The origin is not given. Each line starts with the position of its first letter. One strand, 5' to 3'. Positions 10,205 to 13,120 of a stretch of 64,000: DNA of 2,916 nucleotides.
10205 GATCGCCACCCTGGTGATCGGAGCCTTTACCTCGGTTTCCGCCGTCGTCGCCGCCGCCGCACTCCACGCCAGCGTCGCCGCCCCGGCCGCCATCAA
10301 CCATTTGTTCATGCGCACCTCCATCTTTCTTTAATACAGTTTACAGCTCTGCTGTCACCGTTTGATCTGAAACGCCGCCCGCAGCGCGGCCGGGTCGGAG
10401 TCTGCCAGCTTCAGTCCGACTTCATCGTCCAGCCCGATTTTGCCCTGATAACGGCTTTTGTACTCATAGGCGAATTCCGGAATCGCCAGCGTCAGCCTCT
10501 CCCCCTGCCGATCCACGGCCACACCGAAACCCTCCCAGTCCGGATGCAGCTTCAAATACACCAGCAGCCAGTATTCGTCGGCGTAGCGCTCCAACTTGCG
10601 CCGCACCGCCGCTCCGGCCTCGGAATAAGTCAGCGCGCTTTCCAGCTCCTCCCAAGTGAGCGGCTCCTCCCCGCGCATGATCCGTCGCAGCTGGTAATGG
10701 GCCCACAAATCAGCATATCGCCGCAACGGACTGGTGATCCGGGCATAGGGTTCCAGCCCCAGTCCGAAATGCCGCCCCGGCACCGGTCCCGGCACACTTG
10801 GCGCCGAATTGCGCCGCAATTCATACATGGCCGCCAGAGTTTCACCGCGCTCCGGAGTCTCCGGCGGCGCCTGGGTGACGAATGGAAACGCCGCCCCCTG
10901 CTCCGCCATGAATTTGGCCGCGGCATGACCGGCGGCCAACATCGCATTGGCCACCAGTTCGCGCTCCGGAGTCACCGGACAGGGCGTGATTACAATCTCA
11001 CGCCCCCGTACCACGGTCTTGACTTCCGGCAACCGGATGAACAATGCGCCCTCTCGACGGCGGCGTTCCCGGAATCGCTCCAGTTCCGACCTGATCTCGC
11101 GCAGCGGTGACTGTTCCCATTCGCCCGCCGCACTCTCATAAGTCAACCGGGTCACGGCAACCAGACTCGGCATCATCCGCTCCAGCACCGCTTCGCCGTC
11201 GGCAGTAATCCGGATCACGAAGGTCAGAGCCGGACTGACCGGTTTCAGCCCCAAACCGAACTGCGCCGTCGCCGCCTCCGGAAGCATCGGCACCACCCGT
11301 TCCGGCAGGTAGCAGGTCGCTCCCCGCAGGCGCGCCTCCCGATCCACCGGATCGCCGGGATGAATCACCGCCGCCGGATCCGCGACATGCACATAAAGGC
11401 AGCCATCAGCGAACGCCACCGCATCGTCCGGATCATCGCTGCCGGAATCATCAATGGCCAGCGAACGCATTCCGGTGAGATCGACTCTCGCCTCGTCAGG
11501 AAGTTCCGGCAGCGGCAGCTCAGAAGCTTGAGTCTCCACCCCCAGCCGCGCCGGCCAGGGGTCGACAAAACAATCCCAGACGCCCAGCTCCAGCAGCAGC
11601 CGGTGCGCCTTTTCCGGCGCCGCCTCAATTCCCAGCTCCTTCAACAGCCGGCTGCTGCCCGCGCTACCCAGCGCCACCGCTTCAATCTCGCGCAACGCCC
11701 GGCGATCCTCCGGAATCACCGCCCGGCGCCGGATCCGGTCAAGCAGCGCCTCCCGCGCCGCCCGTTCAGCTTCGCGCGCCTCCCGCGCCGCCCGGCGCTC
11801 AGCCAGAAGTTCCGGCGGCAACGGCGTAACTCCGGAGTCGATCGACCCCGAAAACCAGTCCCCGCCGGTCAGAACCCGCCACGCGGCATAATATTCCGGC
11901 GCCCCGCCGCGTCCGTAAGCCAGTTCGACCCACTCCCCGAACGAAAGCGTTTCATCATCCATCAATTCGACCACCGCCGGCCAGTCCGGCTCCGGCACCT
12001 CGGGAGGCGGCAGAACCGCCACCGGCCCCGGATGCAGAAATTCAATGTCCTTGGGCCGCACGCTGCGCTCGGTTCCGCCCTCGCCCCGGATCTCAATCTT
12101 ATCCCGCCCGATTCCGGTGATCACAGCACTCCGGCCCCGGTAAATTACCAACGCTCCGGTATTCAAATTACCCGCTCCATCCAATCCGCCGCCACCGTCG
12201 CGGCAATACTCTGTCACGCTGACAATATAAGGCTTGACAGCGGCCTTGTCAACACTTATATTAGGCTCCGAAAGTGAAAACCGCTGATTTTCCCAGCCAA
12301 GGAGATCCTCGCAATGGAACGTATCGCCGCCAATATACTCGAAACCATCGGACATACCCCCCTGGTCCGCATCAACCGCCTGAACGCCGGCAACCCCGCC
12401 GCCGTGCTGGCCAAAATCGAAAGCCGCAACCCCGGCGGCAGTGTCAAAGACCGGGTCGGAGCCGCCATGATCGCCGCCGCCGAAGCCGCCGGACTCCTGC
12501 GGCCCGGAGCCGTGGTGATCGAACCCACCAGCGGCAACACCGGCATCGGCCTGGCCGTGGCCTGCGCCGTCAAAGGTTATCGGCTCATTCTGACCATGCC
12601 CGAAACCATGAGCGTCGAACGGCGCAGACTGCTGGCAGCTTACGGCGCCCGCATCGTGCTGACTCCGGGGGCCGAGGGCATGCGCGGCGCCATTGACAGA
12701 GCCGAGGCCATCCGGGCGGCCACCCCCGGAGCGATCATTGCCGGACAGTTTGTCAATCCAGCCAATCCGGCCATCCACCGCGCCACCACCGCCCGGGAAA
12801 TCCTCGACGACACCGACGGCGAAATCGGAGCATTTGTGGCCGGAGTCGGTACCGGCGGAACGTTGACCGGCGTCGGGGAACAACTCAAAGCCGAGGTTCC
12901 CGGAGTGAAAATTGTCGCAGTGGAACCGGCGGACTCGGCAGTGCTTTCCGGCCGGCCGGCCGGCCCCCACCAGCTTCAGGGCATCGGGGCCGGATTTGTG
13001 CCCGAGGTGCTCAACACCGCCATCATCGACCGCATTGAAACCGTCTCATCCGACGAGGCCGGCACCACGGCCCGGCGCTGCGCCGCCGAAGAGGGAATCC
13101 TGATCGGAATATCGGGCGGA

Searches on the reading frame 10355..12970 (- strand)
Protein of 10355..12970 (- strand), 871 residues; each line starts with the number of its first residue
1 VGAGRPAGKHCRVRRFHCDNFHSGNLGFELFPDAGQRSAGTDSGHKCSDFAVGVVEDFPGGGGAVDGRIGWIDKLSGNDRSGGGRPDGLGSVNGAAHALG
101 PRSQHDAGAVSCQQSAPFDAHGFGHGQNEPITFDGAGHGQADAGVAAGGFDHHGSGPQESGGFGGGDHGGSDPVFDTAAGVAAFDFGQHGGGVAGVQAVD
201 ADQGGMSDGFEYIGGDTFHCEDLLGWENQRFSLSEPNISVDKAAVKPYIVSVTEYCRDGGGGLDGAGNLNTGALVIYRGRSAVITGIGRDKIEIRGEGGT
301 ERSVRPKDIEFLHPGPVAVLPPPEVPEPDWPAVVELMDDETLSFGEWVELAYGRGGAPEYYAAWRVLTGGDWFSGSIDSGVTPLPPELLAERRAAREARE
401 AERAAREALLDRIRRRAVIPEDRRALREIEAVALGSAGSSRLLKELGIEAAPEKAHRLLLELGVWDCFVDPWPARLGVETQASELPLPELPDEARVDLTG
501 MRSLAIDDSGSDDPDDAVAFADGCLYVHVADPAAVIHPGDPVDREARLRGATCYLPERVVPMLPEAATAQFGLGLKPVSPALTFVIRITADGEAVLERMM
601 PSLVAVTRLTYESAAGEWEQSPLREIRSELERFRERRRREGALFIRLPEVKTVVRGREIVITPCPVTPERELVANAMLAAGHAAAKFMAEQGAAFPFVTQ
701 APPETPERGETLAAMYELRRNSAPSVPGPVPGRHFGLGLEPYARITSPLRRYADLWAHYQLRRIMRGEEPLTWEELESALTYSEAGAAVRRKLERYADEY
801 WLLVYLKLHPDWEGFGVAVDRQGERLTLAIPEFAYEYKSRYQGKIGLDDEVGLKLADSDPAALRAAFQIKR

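Call 11: search_protein_families(library=pfam, proteins=[window:10355-12970:-], max_evalue=0.001)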
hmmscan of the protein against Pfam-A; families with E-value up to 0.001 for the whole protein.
window:10355-12970:- (871 aa): 2 families
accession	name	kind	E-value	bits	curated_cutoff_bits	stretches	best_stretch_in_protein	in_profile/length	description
PF00773.25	RNB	-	6e-45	154.4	29.3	1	495-765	1-324/326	RNB domain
PF23161.1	HTH_RNase_II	-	8.1e-13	49.5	24.7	1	390-466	2-90/95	Double HTH domain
